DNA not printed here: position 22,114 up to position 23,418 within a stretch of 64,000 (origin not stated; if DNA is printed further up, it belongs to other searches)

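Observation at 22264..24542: yegTUV operon under a convergent GntR regulator: a likely ADP-ribose or nucleoside-derivative catabolic module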

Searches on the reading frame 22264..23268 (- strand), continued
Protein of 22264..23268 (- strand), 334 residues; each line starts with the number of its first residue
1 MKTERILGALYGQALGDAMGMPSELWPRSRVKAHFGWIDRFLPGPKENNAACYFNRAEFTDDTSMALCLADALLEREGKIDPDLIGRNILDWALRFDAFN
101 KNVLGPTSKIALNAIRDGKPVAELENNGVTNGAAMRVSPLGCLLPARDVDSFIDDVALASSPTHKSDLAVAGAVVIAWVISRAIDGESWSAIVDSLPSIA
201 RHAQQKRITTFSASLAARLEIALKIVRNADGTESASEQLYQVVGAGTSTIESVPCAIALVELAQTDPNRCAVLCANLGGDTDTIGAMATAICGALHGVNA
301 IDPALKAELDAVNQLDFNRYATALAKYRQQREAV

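Call 31: search_protein_representatives(protein=window:22267-23268:-)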
Query: 334 residues. Proteins with E-value up to 0.001 (for the whole library): 6985; up to 1e-10: 1725; up to 1e-30: 236. The best 150 are listed.
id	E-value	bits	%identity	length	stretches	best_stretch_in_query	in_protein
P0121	4.1e-156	535.5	71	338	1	4-333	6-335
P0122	1.9e-128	444.5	83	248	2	175-333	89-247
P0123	3.0e-114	397.9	56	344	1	4-330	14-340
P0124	2.5e-112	391.6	80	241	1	1-214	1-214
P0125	4.5e-87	308.7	60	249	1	92-332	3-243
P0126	1.5e-82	293.8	79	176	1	129-304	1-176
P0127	5.5e-80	285.4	44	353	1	2-328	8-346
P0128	1.9e-79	283.6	48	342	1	4-330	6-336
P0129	2.8e-77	276.4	96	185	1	65-199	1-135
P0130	1.1e-76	274.5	42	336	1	4-329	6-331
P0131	3.6e-74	266.3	41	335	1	3-328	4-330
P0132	1.8e-73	264.0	48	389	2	5-226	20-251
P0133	8.2e-70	251.9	40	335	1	4-330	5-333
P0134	9.5e-70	251.7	41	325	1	10-324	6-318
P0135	5.6e-68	245.9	41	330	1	4-328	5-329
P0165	1.2e-50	189.0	29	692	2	4-331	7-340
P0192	4.6e-46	173.9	37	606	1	3-326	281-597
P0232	2.4e-41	158.4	32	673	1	4-329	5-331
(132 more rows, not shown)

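Call 36: find_encoding_contigs(protein=P0123, flank=7000, max_places=2)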
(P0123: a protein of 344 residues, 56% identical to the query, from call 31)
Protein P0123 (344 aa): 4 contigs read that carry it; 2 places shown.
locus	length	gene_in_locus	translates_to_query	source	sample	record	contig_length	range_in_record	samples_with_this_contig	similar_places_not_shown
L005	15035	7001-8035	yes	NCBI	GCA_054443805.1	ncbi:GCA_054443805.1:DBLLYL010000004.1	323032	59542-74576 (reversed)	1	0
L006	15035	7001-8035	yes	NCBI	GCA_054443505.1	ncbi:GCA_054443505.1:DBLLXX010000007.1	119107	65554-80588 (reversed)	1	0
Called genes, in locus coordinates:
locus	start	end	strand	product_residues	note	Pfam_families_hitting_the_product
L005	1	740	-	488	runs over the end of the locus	PF13493:DUF4118, PF00512:HisKA, PF02518:HATPase_c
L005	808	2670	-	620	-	PF02705:K_trans, PF22776:K_trans_C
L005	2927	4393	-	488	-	PF00083:Sugar_tr, PF07690:MFS_1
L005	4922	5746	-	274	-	-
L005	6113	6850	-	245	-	PF00392:GntR, PF08279:HTH_11 (weak), PF07702:UTRA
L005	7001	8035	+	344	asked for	PF03747:ADP_ribosyl_GH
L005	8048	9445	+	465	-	PF02133:Transp_cyt_pur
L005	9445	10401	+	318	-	PF00294:PfkB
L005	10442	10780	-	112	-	-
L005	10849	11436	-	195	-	PF07963:N_methyl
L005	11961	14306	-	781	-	PF00704:Glyco_hydro_18, PF17963:Big_9 (weak), PF02839:CBM_5_12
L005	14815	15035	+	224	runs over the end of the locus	PF00702:Hydrolase, PF13419:HAD_2, PF13242:Hydrolase_like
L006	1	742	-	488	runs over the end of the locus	PF13493:DUF4118, PF00512:HisKA, PF02518:HATPase_c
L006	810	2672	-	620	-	PF02705:K_trans, PF22776:K_trans_C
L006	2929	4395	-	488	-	PF00083:Sugar_tr, PF07690:MFS_1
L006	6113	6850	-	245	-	PF00392:GntR, PF08279:HTH_11 (weak), PF07702:UTRA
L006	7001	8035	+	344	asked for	PF03747:ADP_ribosyl_GH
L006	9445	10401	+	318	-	PF00294:PfkB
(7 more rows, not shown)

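Call 37: find_encoding_contigs(protein=P0127, flank=7000, max_places=2)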
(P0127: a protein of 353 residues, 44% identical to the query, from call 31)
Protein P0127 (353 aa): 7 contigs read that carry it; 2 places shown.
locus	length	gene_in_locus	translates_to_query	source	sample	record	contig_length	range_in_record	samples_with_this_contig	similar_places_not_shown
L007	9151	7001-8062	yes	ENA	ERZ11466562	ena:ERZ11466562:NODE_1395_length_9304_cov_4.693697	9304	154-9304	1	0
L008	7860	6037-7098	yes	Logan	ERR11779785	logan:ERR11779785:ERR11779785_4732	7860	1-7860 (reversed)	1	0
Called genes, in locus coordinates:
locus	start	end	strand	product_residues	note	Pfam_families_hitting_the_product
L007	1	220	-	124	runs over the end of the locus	?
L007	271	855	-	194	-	PF00072:Response_reg, PF03861:ANTAR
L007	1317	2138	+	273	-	PF03446:NAD_binding_2 (weak), PF03807:F420_oxidored, PF14748:P5CR_dimer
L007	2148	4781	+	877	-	PF00133:tRNA-synt_1, PF09334:tRNA-synt_1g, PF00133:tRNA-synt_1, PF08264:Anticodon_1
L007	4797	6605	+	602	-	PF00501:AMP-binding, PF23562:AMP-binding_C_3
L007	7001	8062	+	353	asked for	PF03747:ADP_ribosyl_GH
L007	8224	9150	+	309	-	?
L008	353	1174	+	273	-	PF03446:NAD_binding_2 (weak), PF03807:F420_oxidored, PF14748:P5CR_dimer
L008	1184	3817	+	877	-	PF00133:tRNA-synt_1, PF09334:tRNA-synt_1g, PF00133:tRNA-synt_1, PF08264:Anticodon_1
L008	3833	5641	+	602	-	PF00501:AMP-binding, PF23562:AMP-binding_C_3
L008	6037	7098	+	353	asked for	PF03747:ADP_ribosyl_GH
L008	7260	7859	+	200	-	?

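Call 39: profile_search(protein=P0192)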
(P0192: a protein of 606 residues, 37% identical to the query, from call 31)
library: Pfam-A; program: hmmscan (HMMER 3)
A. the first sequence (606 residues): domains with independent E <= 10: 4; with E <= 0.001: 2
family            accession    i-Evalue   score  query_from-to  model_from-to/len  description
ADP_ribosyl_GH    PF03747.19    2.3e-54   185.5     286-575         1-287/287  ADP-ribosylglycohydrolase
PfkB              PF00294.29    1.6e-12    47.8     191-266       221-296/302  pfkB family carbohydrate kinase
LisH_WDR26        PF23627.1        0.39    10.6     577-600        17-40/45  WDR26 Lis-homology motif
PfkB              PF00294.29       0.91     9.2      40-151        33-156/302  pfkB family carbohydrate kinase

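Call 40: profile_search(protein=P0165)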
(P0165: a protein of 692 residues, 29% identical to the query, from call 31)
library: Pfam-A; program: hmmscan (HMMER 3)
A. the first sequence (692 residues): domains with independent E <= 10: 4; with E <= 0.001: 2
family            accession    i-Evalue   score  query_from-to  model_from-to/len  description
ADP_ribosyl_GH    PF03747.19    1.2e-62   212.7      11-313         1-287/287  ADP-ribosylglycohydrolase
ADP_ribosyl_GH    PF03747.19    1.3e-40   140.4     357-663         1-281/287  ADP-ribosylglycohydrolase
Cpn60_TCP1        PF00118.29       0.22    10.6     153-196       350-393/490  TCP-1/cpn60 chaperonin family
FUSC_2            PF13515.12        3.4     8.2       5-28         36-59/126  Fusaric acid resistance protein-like

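Call 44: find_encoding_contigs(protein=P0121, flank=7000, max_places=2)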
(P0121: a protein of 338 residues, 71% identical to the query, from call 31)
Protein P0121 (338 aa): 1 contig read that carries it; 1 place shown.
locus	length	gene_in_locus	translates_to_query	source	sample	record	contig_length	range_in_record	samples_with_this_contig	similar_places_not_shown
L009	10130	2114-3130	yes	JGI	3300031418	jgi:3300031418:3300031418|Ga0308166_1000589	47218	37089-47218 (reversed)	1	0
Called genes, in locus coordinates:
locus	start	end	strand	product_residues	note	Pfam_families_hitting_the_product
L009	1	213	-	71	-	?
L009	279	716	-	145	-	-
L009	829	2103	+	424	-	PF03825:Nuc_H_symport, PF07690:MFS_1, PF12832:MFS_1_like, PF07690:MFS_1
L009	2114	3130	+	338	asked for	PF03747:ADP_ribosyl_GH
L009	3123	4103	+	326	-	PF00294:PfkB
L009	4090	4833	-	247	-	PF00392:GntR, PF07702:UTRA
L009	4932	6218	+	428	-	PF00083:Sugar_tr, PF07690:MFS_1, PF00083:Sugar_tr, PF07690:MFS_1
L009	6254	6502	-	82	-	PF05532:CsbD, PF19029:DUF883_C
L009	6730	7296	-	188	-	-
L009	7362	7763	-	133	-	-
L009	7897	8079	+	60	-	-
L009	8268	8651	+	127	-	-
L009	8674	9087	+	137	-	PF00583:Acetyltransf_1, PF13673:Acetyltransf_10, PF13508:Acetyltransf_7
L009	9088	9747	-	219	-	PF00753:Lactamase_B (weak)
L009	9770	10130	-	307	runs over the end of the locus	PF02016:Peptidase_S66, PF17676:Peptidase_S66C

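Call 45: find_encoding_contigs(protein=P0128, flank=7000, max_places=2)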
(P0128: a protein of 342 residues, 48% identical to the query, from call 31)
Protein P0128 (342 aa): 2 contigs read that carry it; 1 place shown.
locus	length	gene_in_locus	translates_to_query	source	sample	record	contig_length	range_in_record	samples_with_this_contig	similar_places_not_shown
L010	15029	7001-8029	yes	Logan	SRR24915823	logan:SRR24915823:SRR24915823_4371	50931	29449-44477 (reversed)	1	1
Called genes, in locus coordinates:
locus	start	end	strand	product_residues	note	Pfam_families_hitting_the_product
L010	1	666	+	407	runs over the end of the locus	PF00155:Aminotran_1_2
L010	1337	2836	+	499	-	PF02133:Transp_cyt_pur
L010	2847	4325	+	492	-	PF01979:Amidohydro_1, PF07969:Amidohydro_3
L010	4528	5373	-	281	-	PF01048:PNP_UDP_1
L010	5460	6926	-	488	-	PF02133:Transp_cyt_pur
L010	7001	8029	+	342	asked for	PF03747:ADP_ribosyl_GH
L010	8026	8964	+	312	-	PF00294:PfkB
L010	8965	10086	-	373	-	PF02595:Gly_kinase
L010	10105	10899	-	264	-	PF01261:AP_endonuc_2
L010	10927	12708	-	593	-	PF02776:TPP_enzyme_N, PF00205:TPP_enzyme_M, PF02775:TPP_enzyme_C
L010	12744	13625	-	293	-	PF02826:2-Hacid_dh_C (weak), PF03446:NAD_binding_2, PF03807:F420_oxidored, PF14833:NAD_binding_11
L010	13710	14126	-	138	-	PF12903:DUF3830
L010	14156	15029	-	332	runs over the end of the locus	PF02729:OTCace_N, PF00185:OTCace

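Call 46: find_encoding_contigs(protein=P0131, flank=7000, max_places=2)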
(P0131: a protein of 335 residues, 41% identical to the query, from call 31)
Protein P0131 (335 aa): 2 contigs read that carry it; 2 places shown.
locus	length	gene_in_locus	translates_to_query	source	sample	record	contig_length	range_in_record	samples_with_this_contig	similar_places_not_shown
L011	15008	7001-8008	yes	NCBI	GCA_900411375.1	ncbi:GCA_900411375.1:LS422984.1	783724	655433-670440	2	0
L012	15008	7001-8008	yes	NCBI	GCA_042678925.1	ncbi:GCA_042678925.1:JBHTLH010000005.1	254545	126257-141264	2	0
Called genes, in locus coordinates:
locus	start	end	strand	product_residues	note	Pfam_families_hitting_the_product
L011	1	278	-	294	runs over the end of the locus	PF01381:HTH_3, PF21259:Rgg_C (weak)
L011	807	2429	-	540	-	PF04616:Glyco_hydro_43, PF17851:GH43_C2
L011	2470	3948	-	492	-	PF07690:MFS_1 (weak), PF13347:MFS_2, PF07690:MFS_1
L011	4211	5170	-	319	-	PF12833:HTH_18, PF00165:HTH_AraC (weak)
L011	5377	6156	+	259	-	PF00106:adh_short, PF08659:KR, PF13561:adh_short_C2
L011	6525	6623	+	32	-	-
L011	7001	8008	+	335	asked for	PF03747:ADP_ribosyl_GH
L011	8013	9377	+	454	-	PF02133:Transp_cyt_pur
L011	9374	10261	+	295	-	PF00294:PfkB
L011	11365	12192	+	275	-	PF03070:TENA_THI-4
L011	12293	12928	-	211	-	-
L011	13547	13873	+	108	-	-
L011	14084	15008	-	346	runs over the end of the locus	PF08240:ADH_N, PF13602:ADH_zinc_N_2 (faint), PF16912:Glu_dehyd_C (weak), PF00107:ADH_zinc_N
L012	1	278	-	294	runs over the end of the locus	PF01381:HTH_3, PF21259:Rgg_C (weak)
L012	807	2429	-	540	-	PF04616:Glyco_hydro_43, PF17851:GH43_C2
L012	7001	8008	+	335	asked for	PF03747:ADP_ribosyl_GH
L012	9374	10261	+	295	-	PF00294:PfkB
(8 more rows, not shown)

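Call 49: find_related_loci(query=A2, collection=genome_contigs, flank=6000)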
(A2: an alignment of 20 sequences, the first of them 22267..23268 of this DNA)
Query A2 (334 aa) in genome_contigs; peptide patterns used: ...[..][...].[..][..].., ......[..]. (x = any residue, [..] = any of these).
600 stretches matched a pattern (row limit reached: there are more); 569 encode a relative of the query (tblastn E <= 1e-3); the best 80 are kept; 79 distinct loci.
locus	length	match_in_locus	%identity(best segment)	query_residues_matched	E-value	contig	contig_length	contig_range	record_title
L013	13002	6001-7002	98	1-334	0e+0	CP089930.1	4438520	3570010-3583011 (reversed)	Escherichia coli strain E69 chromosome, complete genome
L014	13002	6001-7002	98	1-334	0e+0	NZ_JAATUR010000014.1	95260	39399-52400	Escherichia coli strain SCPM-O-B-8794 14length=95260, whole genome shotgun sequence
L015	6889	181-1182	96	1-334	0e+0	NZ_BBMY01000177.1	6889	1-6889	Escherichia albertii NBRC 107761 = DSM 17582 strain NBRC 107761, whole genome shotgun sequence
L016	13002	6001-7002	89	1-334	0e+0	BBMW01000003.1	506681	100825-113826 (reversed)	Citrobacter werkmanii NBRC 105721 DNA, contig: CIWKM03, whole genome shotgun sequence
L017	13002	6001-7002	88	1-334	0e+0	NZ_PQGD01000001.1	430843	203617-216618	Superficieibacter electus strain BP-1 NODE_1_length_430843_cov_33.6378, whole genome shotgun sequence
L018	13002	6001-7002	86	1-334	0e+0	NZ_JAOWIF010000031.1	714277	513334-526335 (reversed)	Citrobacter sp. Cu233 222, whole genome shotgun sequence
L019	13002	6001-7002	88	1-334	0e+0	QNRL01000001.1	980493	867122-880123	Pseudocitrobacter faecalis strain DSM 27453 Ga0244571_101, whole genome shotgun sequence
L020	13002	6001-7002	87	1-334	0e+0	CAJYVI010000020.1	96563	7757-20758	MAG: uncultured Pseudocitrobacter sp. isolate SP260_1_metabat2_genome_mining.39 genome assembly, contig: k127_42578, who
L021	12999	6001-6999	89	1-333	0e+0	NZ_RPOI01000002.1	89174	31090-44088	Citrobacter youngae strain CCUG 30791 citrobacter_youngae_CCUG30791T_0000002, whole genome shotgun sequence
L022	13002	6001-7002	88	1-334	0e+0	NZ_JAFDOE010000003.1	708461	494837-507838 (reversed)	Citrobacter sp. FP75 contig3, whole genome shotgun sequence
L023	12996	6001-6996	87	1-332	0e+0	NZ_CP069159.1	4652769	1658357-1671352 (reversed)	Citrobacter sp. R56 chromosome, complete genome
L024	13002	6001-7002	82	1-334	0e+0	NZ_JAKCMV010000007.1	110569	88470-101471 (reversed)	Enterobacter asburiae strain INSAq146 Aq146_contig_7, whole genome shotgun sequence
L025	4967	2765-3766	82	1-334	0e+0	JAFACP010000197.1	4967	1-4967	MAG: Proteobacteria bacterium isolate OH_SBB_50 k127_1013996, whole genome shotgun sequence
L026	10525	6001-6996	82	1-332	0e+0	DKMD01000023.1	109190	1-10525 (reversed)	MAG TPA_asm: Pluralibacter sp. UBA7423 UBA7423_contig_8, whole genome shotgun sequence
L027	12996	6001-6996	81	1-332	0e+0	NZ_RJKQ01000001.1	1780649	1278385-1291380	Enterobacter sp. BIGb0383 Ga0304806_101, whole genome shotgun sequence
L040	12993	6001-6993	68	2-332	2e-157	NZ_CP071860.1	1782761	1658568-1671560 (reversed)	Vibrio sp. SCSIO 43135 chromosome 2, complete sequence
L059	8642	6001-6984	43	4-331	1e-90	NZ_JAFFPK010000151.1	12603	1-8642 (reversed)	Clostridium sp. CCUG 7971 CCUG_7971_contig_0000151, whole genome shotgun sequence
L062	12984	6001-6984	45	4-329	7e-87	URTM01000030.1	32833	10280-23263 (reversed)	uncultured Dorea sp. isolate UMGS1335 genome assembly, contig: NODE_1199_length_32833_cov_18.148545, whole genome shotgu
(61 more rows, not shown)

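Call 54: search_protein_families(proteins=[L059:7912-8601:+, L040:8025-9260:+, L005:8048-9445:+, L011:8013-9377:+, L062:7903-8589:+], library=ncbifam, max_evalue=0.001)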
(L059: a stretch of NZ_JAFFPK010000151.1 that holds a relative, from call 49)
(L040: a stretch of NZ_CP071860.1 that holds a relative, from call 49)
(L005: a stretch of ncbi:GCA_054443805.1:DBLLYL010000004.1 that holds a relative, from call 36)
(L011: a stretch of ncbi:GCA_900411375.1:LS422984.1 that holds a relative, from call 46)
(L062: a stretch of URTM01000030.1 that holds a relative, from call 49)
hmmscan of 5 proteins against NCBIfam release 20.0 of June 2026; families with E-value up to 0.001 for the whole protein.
L059:7912-8601:+ (229 aa): 2 families
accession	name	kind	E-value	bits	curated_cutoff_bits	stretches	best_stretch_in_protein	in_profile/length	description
TIGR01528.1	NMN_trans_PnuC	equivalog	6e-44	150.2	42.45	1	39-227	2-187/187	nicotinamide riboside transporter PnuC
NF011926.0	PRK15397.1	subfamily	1.7e-16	60.8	335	2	39-137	23-121/239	nicotinamide riboside transporter PnuC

L040:8025-9260:+ (411 aa): 11 families
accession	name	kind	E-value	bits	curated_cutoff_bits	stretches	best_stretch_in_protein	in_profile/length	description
NF049980.1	SfMCT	equivalog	4.3e-128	427.2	320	1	7-381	3-378/378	L-lactate MFS transporter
TIGR00890.1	2A0111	subfamily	3.2e-56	190.9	374.85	1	4-387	1-376/377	oxalate/formate antiport family MFS transporter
TIGR04259.1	oxa_formateAnti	equivalog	1.9e-41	142.2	335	1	17-395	14-395/405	oxalate/formate MFS antiporter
TIGR00893.1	2A0114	subfamily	6.3e-16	58.3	395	1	34-390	23-396/399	D-galactonate transporter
NF038246.1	bile_salt_MFS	equivalog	1.6e-12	47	400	1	39-389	40-400/408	conjugated bile salt MFS transporter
TIGR00892.1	2A0113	subfamily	2.1e-12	46.5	586.1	1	63-392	77-419/455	monocarboxylate transporter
TIGR00881.1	2A0104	subfamily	2.9e-12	46.3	407.75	2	38-186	28-176/379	phosphoglycerate transporter protein PgtP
TIGR00895.1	2A0115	subfamily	6.1e-12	45.2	418.55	1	34-363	46-396/398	aromatic acid/H+ symport family MFS transporter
TIGR00880.1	2_A_01_02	superfamily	1.2e-10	41.7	131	2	270-391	16-137/141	multidrug resistance protein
NF008586.0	PRK11551.1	equivalog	1.8e-07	30.5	410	1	34-397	44-402/406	3-(3-hydroxy-phenyl)propionate transporter MhpT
NF009048.0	PRK12382.1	subfamily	0.0003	19.7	364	1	40-161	249-369/392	arabinose transporter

L005:8048-9445:+ (465 aa): 2 families
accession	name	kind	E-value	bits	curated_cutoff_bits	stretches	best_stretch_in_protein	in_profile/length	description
TIGR02358.1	thia_cytX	hypoth_equivalog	1.6e-18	67.1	309.85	1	36-420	2-354/386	putative hydroxymethylpyrimidine transporter CytX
TIGR00800.1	ncs1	subfamily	3.7e-14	52.3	353.1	1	25-387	7-388/447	NCS1 family nucleobase:cation symporter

L011:8013-9377:+ (454 aa): 2 families
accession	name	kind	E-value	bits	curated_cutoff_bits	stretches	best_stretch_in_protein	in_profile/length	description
TIGR00800.1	ncs1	subfamily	3.2e-22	78.9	353.1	1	8-397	7-424/447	NCS1 family nucleobase:cation symporter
TIGR02358.1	thia_cytX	hypoth_equivalog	7.6e-18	64.9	309.85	1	20-402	3-352/386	putative hydroxymethylpyrimidine transporter CytX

L062:7903-8589:+ (228 aa): 2 families
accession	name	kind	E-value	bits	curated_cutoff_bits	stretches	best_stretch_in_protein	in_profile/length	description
TIGR01528.1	NMN_trans_PnuC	equivalog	2.8e-27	95.8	42.45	1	38-225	4-187/187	nicotinamide riboside transporter PnuC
NF011926.0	PRK15397.1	subfamily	3e-10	40.4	335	2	146-226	158-232/239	nicotinamide riboside transporter PnuC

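Call 59: profile_search(protein=L059:7912-8601:+)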
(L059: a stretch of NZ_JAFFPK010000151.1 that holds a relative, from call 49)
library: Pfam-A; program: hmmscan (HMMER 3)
A. the first sequence (229 residues): domains with independent E <= 10: 2; with E <= 0.001: 1
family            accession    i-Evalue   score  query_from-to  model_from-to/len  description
NMN_transporter   PF04973.17    2.5e-48   164.8      40-223         2-175/175  Nicotinamide mononucleotide transporter
LrgA              PF03788.19       0.06    13.7     120-164        45-89/94  LrgA family
